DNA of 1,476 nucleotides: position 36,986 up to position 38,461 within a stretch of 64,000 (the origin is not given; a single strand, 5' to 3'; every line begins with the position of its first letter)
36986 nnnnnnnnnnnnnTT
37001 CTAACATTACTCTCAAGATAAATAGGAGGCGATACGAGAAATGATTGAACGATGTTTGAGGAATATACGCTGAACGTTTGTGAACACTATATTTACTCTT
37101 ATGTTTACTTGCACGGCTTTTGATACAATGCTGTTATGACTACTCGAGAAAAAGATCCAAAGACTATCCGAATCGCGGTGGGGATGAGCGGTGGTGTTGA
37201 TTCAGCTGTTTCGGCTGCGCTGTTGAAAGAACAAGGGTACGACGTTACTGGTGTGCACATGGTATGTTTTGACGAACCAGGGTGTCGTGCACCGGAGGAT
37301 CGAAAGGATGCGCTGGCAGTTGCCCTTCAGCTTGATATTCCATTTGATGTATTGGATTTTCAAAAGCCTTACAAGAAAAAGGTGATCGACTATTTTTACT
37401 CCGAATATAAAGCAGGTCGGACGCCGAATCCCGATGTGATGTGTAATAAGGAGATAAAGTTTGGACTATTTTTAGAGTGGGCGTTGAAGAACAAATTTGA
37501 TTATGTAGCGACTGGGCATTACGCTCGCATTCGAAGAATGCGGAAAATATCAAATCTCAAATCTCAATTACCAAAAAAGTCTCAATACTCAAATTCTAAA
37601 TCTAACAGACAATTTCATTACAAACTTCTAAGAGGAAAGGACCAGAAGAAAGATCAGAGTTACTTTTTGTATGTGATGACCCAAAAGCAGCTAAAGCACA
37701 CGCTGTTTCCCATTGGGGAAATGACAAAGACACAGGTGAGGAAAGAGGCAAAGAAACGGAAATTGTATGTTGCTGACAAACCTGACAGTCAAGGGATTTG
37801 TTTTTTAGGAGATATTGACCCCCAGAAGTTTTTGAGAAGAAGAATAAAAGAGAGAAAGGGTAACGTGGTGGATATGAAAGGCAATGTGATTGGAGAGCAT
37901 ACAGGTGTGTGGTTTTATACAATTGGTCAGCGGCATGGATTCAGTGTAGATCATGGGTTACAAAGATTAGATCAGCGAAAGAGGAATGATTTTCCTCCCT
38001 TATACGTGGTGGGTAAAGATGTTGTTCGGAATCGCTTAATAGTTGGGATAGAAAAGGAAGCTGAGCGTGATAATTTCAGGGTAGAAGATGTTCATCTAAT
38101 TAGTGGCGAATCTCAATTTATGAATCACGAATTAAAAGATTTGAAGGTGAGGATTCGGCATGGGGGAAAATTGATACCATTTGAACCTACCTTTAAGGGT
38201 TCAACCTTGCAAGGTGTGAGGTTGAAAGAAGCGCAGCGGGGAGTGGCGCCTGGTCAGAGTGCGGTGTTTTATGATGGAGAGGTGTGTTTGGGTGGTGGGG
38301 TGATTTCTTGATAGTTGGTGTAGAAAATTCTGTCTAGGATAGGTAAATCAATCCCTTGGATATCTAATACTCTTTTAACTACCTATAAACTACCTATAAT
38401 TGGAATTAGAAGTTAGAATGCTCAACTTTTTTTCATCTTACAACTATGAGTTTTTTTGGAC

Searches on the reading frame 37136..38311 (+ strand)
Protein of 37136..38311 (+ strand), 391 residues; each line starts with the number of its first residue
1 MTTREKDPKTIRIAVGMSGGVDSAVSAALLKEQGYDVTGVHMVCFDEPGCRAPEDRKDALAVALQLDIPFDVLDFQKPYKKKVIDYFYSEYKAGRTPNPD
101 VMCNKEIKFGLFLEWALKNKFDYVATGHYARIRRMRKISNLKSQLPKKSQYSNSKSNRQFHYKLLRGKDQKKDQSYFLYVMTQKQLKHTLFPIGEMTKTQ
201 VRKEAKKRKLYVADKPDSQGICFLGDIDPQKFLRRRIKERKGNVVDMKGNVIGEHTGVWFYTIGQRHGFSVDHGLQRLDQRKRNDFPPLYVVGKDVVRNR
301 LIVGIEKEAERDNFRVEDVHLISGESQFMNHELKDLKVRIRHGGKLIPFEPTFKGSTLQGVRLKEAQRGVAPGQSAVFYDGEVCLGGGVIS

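Call 8: search_protein_families(library=pfam, proteins=[window:37136-38311:+], max_evalue=0.01)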
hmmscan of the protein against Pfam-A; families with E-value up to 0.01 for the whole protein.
window:37136-38311:+ (391 aa): 6 families
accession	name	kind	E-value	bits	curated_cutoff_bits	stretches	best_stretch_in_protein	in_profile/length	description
PF03054.22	tRNA_Me_trans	-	9.1e-74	247.9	20.6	1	12-225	2-201/202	tRNA methyl transferase HUP domain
PF20259.3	tRNA_Me_trans_M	-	1.8e-19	69.5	27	1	230-304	1-65/66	tRNA methyl transferase PRC-barrel domain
PF20258.4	tRNA_Me_trans_C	-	2e-17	63.7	20.6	1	312-390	2-77/77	Aminomethyltransferase beta-barrel domain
PF02540.23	NAD_synthase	-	3.8e-06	26.6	21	1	13-80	21-86/242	NAD synthase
PF24167.1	DUF7411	-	0.0033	17.4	28.7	1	13-87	3-70/194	Family of unknown function (DUF7411)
PF06508.19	QueC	-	0.0041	17.1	22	1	15-76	4-61/210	Queuosine biosynthesis protein QueC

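Call 12: find_encoding_contigs(protein=window:37136-38311:+, flank=10000, max_places=6)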
Protein window:37136-38311:+ (391 aa): no gene with exactly this product is on record in the collection.

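Call 50: find_homologous_proteins(query=window:37136-38311:+, max_evalue=1e-50)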
Query window:37136-38311:+ (391 aa): 7947 proteins with E <= 1e-50 among 8000 candidates; the best 120 are listed.
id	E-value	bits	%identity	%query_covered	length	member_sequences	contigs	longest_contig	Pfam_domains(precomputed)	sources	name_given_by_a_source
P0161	5.5e-265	896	100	100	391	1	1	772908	PF20259.4,PF03054.23,PF20258.5,PF02540.24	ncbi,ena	-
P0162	2.8e-150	519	59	99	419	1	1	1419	PF20259.4,PF03054.23,PF20258.5,PF02540.24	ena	-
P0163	7.5e-150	517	63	97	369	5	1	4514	PF20259.4,PF03054.23,PF20258.5,PF02540.24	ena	-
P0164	3.4e-149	515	62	97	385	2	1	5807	PF20259.4,PF03054.23,PF20258.5,PF02540.24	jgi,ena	-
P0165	3.0e-147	509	60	98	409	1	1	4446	PF20259.4,PF03054.23,PF20258.5,PF02540.24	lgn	-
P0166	3.9e-147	508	61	97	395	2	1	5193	PF20259.4,PF03054.23,PF20258.5,PF02540.24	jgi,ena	-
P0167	1.2e-146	507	61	96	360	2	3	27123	PF20259.4,PF03054.23,PF20258.5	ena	-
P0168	4.1e-146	505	58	97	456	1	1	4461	PF20259.4,PF03054.23,PF20258.5,PF02540.24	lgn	-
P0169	5.9e-143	495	57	99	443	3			PF20259.4,PF03054.23,PF20258.5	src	-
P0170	6.4e-143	495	62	97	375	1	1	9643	PF20259.4,PF03054.23,PF06508.20,PF20258.5,PF02540.24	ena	-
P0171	2.8e-138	479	59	97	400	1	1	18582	PF20259.4,PF03054.23,PF20258.5,PF02540.24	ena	-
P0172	2.9e-138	479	59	97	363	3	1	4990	PF20259.4,PF03054.23,PF20258.5,PF02540.24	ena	-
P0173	5.4e-136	472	55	97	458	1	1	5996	PF20259.4,PF03054.23,PF20258.5,PF02540.24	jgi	jgi:tRNA-specific 2-thiouridylase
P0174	1.1e-135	471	55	99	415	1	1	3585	PF20259.4,PF03054.23,PF20258.5,PF02540.24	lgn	-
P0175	2.7e-134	466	60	97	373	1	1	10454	PF20259.4,PF03054.23,PF20258.5,PF02540.24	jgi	-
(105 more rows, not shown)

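Call 51: find_encoding_contigs(protein=P0161, flank=10000, max_places=3)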
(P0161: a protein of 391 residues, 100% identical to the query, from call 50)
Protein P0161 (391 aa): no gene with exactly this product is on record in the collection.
